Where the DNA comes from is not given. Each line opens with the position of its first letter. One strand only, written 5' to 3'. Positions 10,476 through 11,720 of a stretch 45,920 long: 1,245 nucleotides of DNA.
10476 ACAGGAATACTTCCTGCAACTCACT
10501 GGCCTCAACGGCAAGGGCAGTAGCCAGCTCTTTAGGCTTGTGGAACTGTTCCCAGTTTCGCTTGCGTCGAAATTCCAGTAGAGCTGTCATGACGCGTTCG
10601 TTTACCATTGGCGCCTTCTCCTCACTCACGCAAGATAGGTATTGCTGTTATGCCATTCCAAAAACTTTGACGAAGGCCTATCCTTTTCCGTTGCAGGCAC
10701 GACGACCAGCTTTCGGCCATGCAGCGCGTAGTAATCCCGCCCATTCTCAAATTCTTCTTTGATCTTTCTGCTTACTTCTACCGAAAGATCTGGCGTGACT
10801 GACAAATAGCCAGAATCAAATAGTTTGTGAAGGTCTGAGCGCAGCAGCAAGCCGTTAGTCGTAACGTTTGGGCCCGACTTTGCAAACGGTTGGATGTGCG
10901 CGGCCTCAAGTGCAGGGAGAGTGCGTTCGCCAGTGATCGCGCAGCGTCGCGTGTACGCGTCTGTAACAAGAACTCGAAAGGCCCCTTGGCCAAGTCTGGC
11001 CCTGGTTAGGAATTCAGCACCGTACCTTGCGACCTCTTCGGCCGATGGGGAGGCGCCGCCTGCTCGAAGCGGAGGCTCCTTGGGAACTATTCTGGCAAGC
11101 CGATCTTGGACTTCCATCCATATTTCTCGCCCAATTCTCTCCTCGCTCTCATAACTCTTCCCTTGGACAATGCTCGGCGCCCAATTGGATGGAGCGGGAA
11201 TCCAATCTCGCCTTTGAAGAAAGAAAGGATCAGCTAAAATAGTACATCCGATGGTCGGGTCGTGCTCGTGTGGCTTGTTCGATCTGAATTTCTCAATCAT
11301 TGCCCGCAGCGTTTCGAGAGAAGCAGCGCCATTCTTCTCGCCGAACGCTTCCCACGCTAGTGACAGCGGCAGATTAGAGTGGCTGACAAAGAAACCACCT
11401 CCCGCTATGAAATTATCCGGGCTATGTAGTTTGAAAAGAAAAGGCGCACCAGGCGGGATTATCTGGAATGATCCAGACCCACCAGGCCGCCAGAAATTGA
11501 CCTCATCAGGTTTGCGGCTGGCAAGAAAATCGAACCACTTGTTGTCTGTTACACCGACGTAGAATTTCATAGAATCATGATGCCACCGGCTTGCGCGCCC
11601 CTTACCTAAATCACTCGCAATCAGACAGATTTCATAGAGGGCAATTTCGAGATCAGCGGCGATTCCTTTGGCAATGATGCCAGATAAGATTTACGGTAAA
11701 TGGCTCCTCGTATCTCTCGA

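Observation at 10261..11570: Coupled HNH endonuclease + MazG-like nucleotide pyrophosphohydrolase: candidate two-gene defence module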

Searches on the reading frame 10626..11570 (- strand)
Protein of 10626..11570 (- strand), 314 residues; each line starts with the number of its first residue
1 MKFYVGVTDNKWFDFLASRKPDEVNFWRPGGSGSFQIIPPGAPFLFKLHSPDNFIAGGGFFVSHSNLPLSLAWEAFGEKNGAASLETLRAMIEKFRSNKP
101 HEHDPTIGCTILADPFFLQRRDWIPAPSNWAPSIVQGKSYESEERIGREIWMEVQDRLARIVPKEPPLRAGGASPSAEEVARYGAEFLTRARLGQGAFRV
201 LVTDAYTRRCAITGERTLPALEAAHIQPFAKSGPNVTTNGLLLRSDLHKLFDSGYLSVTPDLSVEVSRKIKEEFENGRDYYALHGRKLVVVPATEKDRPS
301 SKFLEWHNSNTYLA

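Call 3: search_protein_families(library=pfam, proteins=[window:10626-11570:-], max_evalue=0.1)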
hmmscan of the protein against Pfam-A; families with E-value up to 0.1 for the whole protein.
window:10626-11570:- (314 aa): 1 family
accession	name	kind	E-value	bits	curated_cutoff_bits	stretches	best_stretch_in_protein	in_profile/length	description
PF13391.12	HNH_2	-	1.2e-13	51.1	21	1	210-258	1-65/66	HNH endonuclease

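Call 4: search_protein_families(library=padloc, proteins=[window:10626-11570:-], max_evalue=0.1)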
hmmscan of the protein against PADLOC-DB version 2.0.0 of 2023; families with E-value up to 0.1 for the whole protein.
window:10626-11570:- (314 aa): 3 families
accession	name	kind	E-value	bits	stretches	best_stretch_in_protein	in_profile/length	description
PDLC04132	HNH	-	2.4e-17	61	1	186-312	145-272/286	-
PDLC03546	HNH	-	1e-10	39.1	1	188-314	152-279/282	Type II restriction enzyme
PDLC03529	REase_II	-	0.0043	14.3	1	217-261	291-338/389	Type II restriction enzyme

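Call 5: search_protein_families(library=ncbifam, proteins=[window:10626-11570:-], max_evalue=0.1)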
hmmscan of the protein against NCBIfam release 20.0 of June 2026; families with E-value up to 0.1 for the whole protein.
window:10626-11570:- (314 aa): 1 family
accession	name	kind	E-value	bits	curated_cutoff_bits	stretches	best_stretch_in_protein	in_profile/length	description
NF045808.1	PT-DNA_restrict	exception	2.2e-20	73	180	1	182-310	149-281/284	phosphorothioated DNA-binding restriction endonuclease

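Call 6: search_solved_structures(query=window:10626-11570:-, max_evalue=1, show_alignments=2)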
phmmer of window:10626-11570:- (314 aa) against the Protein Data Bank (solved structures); distinct sequences matched with E-value up to 1: 4.
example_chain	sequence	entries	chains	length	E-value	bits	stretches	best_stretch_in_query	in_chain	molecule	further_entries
6yex_A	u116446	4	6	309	3e-06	30.1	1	187-271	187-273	HNH endonuclease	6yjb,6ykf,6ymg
6ghs_A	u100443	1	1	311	0.0027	20.4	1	154-264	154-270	TagI restriction endonuclease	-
5zrc_A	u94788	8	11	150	0.094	15.4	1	83-137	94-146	Putative mutator protein MutT2/NUDIX hydrolase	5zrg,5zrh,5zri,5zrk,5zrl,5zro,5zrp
2kkn_A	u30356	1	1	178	0.72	12.5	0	153-205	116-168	Uncharacterized protein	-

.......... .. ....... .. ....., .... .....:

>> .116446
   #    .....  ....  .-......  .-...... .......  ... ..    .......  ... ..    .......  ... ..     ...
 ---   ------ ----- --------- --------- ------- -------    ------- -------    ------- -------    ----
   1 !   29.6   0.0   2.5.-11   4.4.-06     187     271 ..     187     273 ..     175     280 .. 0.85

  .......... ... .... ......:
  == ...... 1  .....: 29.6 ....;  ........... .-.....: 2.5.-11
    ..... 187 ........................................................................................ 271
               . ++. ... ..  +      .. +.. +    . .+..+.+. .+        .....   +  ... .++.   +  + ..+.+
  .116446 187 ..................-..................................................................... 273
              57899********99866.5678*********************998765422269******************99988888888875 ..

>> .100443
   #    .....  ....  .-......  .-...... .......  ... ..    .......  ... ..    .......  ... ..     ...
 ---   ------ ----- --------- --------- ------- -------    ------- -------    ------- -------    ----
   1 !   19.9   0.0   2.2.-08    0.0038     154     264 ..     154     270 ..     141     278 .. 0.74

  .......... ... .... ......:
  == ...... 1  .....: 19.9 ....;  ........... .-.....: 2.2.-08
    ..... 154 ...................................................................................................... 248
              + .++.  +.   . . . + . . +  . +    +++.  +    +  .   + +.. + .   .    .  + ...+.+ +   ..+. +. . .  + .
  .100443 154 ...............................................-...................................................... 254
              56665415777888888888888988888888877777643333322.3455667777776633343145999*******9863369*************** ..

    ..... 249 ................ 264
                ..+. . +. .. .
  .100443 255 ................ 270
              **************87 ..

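Call 8: find_homologous_proteins(query=window:10626-11570:-)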
Query window:10626-11570:- (314 aa): 7991 proteins with E <= 0.001 among 8000 candidates; the best 120 are listed.
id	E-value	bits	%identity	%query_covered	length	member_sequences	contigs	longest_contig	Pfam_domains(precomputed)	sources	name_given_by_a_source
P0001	2.4e-205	699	96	100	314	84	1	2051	PF13391.13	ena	-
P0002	2.0e-204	696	95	100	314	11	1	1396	PF13391.13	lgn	-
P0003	2.0e-199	680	93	100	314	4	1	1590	PF13391.13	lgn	-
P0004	6.2e-198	675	92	100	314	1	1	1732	PF13391.13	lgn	-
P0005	1.5e-197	674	92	100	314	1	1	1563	PF13391.13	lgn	-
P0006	5.8e-196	668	91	100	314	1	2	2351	PF13391.13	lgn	-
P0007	9.5e-195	664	91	100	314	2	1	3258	PF13391.13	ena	-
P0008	5.5e-187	639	88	100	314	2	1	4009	PF13391.13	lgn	-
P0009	5.6e-186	636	88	100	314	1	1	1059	PF13391.13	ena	-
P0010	6.9e-186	635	89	100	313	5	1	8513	PF13391.13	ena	-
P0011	2.3e-185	634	88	100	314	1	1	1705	PF13391.13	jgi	jgi:putative restriction endonuclease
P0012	6.4e-185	632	86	100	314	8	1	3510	PF13391.13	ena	-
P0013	1.2e-184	631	87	100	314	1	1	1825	PF13391.13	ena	-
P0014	1.4e-184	631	88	100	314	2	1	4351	PF13391.13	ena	-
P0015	4.0e-183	626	84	100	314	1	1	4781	PF13391.13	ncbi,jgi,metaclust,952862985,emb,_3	jgi:putative restriction endonuclease|metaclust:\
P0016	5.6e-183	626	87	100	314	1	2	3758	PF13391.13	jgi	jgi:putative restriction endonuclease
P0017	2.0e-182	624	85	100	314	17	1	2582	PF13391.13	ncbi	ncbi:MAG: HNH endonuclease [Terriglobia bacterium]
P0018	3.8e-182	623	84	100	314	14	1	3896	PF13391.13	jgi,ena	-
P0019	7.8e-182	622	84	100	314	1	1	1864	PF13391.13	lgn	-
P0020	3.4e-181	620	85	100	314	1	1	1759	PF13391.13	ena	-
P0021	3.8e-181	620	85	100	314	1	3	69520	PF13391.13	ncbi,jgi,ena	-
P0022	4.1e-180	616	83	100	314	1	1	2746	PF13391.13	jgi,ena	-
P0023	7.9e-180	615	83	100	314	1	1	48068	PF13391.13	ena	-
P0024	3.8e-179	613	84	100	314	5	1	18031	PF13391.13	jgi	-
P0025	1.0e-178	612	84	100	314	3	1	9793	PF13391.13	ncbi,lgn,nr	ncbi:MAG: HNH endonuclease [Nitrospira sp.]|nr:HNH endonuclease [Nitrospira sp.]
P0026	1.8e-176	604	82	100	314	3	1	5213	PF13391.13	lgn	-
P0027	2.2e-176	604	83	100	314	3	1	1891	PF13391.13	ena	-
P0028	3.5e-173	594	80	100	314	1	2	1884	PF13391.13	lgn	-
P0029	1.7e-172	591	80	100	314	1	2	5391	PF13391.13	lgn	-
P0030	4.2e-172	590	81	100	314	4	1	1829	PF13391.13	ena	-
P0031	4.5e-172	590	79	100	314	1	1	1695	PF13391.13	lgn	-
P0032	1.0e-170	585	80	100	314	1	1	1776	PF13391.13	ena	-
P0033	3.1e-170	584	79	100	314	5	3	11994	PF13391.13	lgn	-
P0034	3.8e-170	584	81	100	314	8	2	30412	PF13391.13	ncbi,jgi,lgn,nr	ncbi:MAG TPA: HNH endonuclease [Nitrospiraceae bacterium]|jgi:putative restriction endonuclease|nr:H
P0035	9.7e-170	582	80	100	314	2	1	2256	PF13391.13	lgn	-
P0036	2.7e-169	581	81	100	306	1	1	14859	PF13391.13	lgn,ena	-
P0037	3.9e-169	580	81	100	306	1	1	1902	PF13391.13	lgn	-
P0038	1.2e-168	579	91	88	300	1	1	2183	PF13391.13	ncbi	-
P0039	4.6e-168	577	79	100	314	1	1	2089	PF13391.13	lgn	-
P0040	2.8e-167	574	79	100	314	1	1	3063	PF13391.13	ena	-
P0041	6.2e-167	573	80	100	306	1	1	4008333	PF13391.13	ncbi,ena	-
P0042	1.8e-165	568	76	100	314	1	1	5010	PF13391.13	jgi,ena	-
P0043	4.9e-165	567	76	100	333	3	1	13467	PF13391.13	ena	-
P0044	3.6e-164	564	75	100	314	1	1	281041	PF13391.13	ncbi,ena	-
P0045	2.0e-163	561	78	99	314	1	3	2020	PF13391.13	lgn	-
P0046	3.6e-163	561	78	99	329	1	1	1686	PF13391.13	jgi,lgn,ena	-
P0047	5.2e-163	560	76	100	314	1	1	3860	PF13391.13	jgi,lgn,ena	-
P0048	9.5e-162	556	75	100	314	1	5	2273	PF13391.13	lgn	-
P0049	1.3e-161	556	75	100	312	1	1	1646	PF13391.13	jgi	jgi:putative restriction endonuclease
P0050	2.8e-161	554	73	100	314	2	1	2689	PF13391.13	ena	-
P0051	1.7e-160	552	74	100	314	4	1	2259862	PF13391.13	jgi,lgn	jgi:putative restriction endonuclease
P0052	1.9e-158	545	75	100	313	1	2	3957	PF13391.13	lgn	-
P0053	2.4e-158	545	77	100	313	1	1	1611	PF13391.13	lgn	-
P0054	3.6e-158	544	72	100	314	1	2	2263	PF13391.13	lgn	-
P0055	6.7e-158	543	72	100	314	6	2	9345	PF13391.13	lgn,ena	-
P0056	4.0e-157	541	73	100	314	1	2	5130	PF13391.13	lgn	-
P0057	4.4e-157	541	75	100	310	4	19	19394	PF13391.13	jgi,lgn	-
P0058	5.1e-157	540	73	100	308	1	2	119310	PF13391.13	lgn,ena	-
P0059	1.3e-156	539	71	100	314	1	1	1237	PF13391.13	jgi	jgi:putative restriction endonuclease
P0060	5.1e-156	537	72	100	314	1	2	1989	PF13391.13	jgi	-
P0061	5.3e-156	537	72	100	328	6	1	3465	PF13391.13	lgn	-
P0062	1.4e-155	536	71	100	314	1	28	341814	PF13391.13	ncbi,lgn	ncbi:MAG: HNH endonuclease [Nitrospiraceae bacterium]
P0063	5.3e-155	534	71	100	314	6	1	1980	PF13391.13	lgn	-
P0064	5.4e-155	534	73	100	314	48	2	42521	PF13391.13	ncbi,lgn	-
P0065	1.1e-153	529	71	100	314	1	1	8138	PF13391.13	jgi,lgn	jgi:putative restriction endonuclease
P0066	3.2e-153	528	70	100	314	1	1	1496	PF13391.13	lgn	-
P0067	3.7e-153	528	71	100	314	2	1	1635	PF13391.13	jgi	-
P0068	1.5e-152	526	71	100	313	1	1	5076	PF13391.13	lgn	-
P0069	4.2e-152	524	69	100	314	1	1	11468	PF13391.13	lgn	-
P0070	7.7e-152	523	86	84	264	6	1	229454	PF13391.13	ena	-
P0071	8.3e-152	523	69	100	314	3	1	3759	PF13391.13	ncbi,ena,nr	nr:HNH endonuclease [Nitrosomonas nitrosa]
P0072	2.4e-151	522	71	100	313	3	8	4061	PF13391.13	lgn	-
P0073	4.8e-151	521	71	100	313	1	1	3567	PF13391.13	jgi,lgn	jgi:putative restriction endonuclease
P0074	8.9e-151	520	70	100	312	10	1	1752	PF13391.13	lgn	-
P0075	3.9e-150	518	72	100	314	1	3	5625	PF13391.13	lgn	-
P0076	5.7e-150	517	70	100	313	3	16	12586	PF13391.13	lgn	-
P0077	1.0e-149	516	69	100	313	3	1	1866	PF13391.13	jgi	jgi:putative restriction endonuclease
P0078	1.9e-149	516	72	100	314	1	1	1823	PF13391.13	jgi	jgi:putative restriction endonuclease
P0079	2.4e-144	499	80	86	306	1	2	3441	PF13391.13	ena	-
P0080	3.7e-140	485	79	83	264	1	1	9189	PF13391.13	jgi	-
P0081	1.4e-139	483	88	78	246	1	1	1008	PF13391.13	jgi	jgi:putative restriction endonuclease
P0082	1.2e-131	457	64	99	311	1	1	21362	PF13391.13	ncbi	ncbi:MAG: HNH endonuclease [Candidatus Krumholzibacteriia bacterium]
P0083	1.8e-131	456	63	100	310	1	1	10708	PF13391.13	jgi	jgi:putative restriction endonuclease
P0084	6.0e-131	455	63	100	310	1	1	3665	PF13391.13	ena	-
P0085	8.7e-131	454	79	80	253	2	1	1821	PF13391.13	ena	-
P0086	5.4e-130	452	62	100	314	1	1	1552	PF13391.13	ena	-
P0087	1.3e-129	450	61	100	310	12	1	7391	PF13391.13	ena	-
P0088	2.8e-129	449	61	100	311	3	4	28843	PF13391.13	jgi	jgi:putative restriction endonuclease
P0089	4.7e-129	449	60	100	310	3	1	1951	PF13391.13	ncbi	-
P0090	5.3e-129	448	62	100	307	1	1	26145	PF13391.13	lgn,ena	-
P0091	1.4e-128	447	61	100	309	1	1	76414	PF13391.13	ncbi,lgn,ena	-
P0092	6.1e-128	445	60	99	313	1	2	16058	PF13391.13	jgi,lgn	-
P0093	6.9e-128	445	62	100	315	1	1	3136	PF13391.13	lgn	-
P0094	1.1e-127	444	61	100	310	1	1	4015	PF13391.13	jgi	jgi:putative restriction endonuclease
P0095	1.7e-127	443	62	100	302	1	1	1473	PF13391.13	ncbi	-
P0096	1.7e-127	443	61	100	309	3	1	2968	PF13391.13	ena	-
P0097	2.1e-127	443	59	100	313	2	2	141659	PF13391.13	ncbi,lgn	-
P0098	4.0e-127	442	60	100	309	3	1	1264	PF13391.13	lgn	-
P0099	7.4e-127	441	63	100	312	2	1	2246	PF13391.13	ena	-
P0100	8.6e-127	441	60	100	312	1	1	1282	PF13391.13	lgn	-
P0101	1.9e-126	440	61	100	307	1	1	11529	PF13391.13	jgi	jgi:putative restriction endonuclease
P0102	2.2e-126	440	62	99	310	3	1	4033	PF13391.13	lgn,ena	-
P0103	2.8e-126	439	59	100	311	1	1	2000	PF13391.13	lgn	-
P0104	2.9e-126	439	61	100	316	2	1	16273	PF13391.13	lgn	-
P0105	3.7e-126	439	62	100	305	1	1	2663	PF13391.13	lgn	-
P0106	4.0e-126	439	59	99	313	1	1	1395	PF13391.13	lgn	-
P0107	4.0e-126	439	60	100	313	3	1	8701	PF13391.13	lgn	-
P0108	4.1e-126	439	60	100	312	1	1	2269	PF13391.13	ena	-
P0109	4.5e-126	439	61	100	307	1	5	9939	PF13391.13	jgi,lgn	jgi:putative restriction endonuclease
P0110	4.5e-126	439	61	100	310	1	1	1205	PF13391.13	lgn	-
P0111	4.8e-126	439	61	99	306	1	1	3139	PF13391.13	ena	-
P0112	6.0e-126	438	59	100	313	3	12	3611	PF13391.13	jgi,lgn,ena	-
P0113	8.2e-126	438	61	100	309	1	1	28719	PF13391.13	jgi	jgi:putative restriction endonuclease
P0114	9.9e-126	438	62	99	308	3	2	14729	PF13391.13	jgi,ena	jgi:putative restriction endonuclease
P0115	1.0e-125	438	60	100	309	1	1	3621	PF13391.13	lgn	-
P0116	1.4e-125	437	61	100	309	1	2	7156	PF13391.13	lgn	-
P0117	1.4e-125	437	58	100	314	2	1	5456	PF13391.13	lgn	-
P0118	1.6e-125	437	59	100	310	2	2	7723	PF13391.13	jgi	jgi:putative restriction endonuclease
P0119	1.7e-125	437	58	100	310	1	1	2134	PF13391.13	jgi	jgi:putative restriction endonuclease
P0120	1.8e-125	437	61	100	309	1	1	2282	PF13391.13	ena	-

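Call 15: find_related_loci(query=A1, collection=genome_contigs, flank=6000)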
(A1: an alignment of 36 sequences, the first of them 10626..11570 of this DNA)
Query A1 (314 aa) in genome_contigs; peptide patterns used: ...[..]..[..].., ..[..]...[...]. (x = any residue, [..] = any of these).
600 stretches matched a pattern (row limit reached: there are more); 584 encode a relative of the query (tblastn E <= 1e-3); the best 80 are kept; 80 distinct loci.
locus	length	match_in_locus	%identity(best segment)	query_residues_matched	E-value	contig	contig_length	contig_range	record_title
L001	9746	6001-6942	94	1-314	0e+0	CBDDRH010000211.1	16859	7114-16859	uncultured bacterium isolate s14_5 genome assembly, contig: k141_1415188, whole genome shotgun sequence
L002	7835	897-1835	75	1-314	1e-163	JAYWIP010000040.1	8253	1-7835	MAG: Nitrospira sp. isolate bin468 L22_k97_99296, whole genome shotgun sequence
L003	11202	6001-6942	73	1-314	1e-162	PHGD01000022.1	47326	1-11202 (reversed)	MAG: Nitrospira sp. LK70 C_2_scaffold_1882, whole genome shotgun sequence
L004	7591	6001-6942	73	1-314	3e-158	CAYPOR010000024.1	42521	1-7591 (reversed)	MAG TPA_asm: uncultured Nitrospira sp. isolate SRP287051_co2_197 genome assembly, contig: NODE_1976_length_42521_cov_19.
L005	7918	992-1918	64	1-312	5e-134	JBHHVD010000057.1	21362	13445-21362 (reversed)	MAG: Candidatus Krumholzibacteriia bacterium isolate S.4.sp3_bin.33 NODE_811_length_21362_cov_6.030647, whole genome sho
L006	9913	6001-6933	61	1-313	2e-130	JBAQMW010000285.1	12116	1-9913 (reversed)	MAG: Thermodesulfobacteriota bacterium isolate MFD12058_ilm_asm_bin5 k127_43438, whole genome shotgun sequence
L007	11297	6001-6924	59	1-313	4e-130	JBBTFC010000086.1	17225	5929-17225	MAG: Deltaproteobacteria bacterium isolate H14-bin053_1 H14_bin053_1_000000000086, whole genome shotgun sequence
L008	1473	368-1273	62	1-314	1e-140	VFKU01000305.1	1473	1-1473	MAG: Rhodothermaeota bacterium isolate Bin_8_9 c_000000335792, whole genome shotgun sequence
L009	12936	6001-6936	60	1-313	9e-129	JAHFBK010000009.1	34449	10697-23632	MAG: Candidatus Dadabacteria bacterium isolate nzgw197 NODE_360_length_34450_cov_22.647237, whole genome shotgun sequenc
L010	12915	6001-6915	62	1-312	3e-128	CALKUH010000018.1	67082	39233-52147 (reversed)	MAG TPA_asm: uncultured Verrucomicrobia bacterium isolate SRR5576005_bin.86_CONCOCT_v1.1_MAG genome assembly, contig: ER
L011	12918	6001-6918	57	1-312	5e-127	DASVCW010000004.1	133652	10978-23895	MAG TPA_asm: Balneolaceae bacterium isolate SMAG_U2017 k141_776090, whole genome shotgun sequence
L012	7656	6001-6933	57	1-314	9e-126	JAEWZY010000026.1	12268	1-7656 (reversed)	MAG: Bacillota bacterium isolate OH_SFB_226 k127_281739, whole genome shotgun sequence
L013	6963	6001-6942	57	1-314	3e-124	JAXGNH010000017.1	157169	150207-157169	MAG: Anaerolineae bacterium isolate AnMBR.bin251 bin251_17, whole genome shotgun sequence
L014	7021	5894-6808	57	1-314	3e-123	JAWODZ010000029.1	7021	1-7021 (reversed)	MAG: bacterium isolate BLK5-2.bin.76 k191_1205966, whole genome shotgun sequence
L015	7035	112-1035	59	1-312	4e-123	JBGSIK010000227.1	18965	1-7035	MAG: Candidatus Krumholzibacteriia bacterium isolate JTS-AC129 k141_3007210, whole genome shotgun sequence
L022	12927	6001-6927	57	1-314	1e-120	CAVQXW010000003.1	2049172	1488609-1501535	MAG: uncultured beta proteobacterium isolate MFD00032.bin.1.60 genome assembly, contig: contig_45151, whole genome shotg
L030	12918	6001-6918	56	1-314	2e-119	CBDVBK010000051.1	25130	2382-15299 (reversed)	MAG TPA_asm: uncultured bacterium isolate SRR22302358_concoct_47 genome assembly, contig: ERZ25746585.487, whole genome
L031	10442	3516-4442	57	1-314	3e-119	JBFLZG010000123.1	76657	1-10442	MAG: bacterium isolate MAG105 MAG105_123, whole genome shotgun sequence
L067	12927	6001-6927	55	1-314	2e-114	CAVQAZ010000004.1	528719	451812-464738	MAG: uncultured Gammaproteobacteria bacterium isolate MFD09964.bin.1.308 genome assembly, contig: contig_19735, whole ge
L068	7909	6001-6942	52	1-313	1e-114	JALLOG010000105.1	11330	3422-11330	Desulfobacterota bacterium AH_259_B03_O07 NODE_105_length_11330_cov_1172.26, whole genome shotgun sequence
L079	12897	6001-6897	57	1-308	3e-113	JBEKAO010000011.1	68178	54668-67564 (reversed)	MAG: Opitutaceae bacterium isolate SPRUCE 114 SPRUCE_114_11, whole genome shotgun sequence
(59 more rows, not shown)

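Call 25: predict_structure(alignment_id=A1)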
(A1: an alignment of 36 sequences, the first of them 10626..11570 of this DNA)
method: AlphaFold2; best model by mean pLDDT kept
length: 314 residues; sequences in the alignment: 36
mean_pLDDT: 73.3   pTM: 0.61
mean pLDDT of the five models: 73.3, 72.2, 72.1, 65.7, 61.5
residues with pLDDT >= 90: 59; 70-90: 152; 50-70: 54; < 50: 49
segments of 3 or more residues with pLDDT < 50: 164-192, 220-239
pLDDT, mean of each block of 10 residues (from residue 1): 89 90 82 64 88 91 83 86 90 82 85 89 91 81 93 91 44 33 32 59 62 65 35 38 68 81 86 71 86 65 74 78
secondary structure, 60 per line:
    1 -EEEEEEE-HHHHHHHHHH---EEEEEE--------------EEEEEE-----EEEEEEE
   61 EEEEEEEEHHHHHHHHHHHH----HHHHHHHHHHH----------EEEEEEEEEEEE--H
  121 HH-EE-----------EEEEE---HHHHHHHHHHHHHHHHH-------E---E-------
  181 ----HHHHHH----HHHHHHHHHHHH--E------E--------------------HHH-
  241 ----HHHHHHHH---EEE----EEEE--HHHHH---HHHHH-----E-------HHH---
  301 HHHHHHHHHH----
elements in order: E2-8 H10-19 E23-28 E43-48 E54-68 H69-80 H85-95 E106-117 E137-141 H145-161 H185-190 H195-206 H245-252 E256-258 E263-266 H269-273 H277-281 H301-310
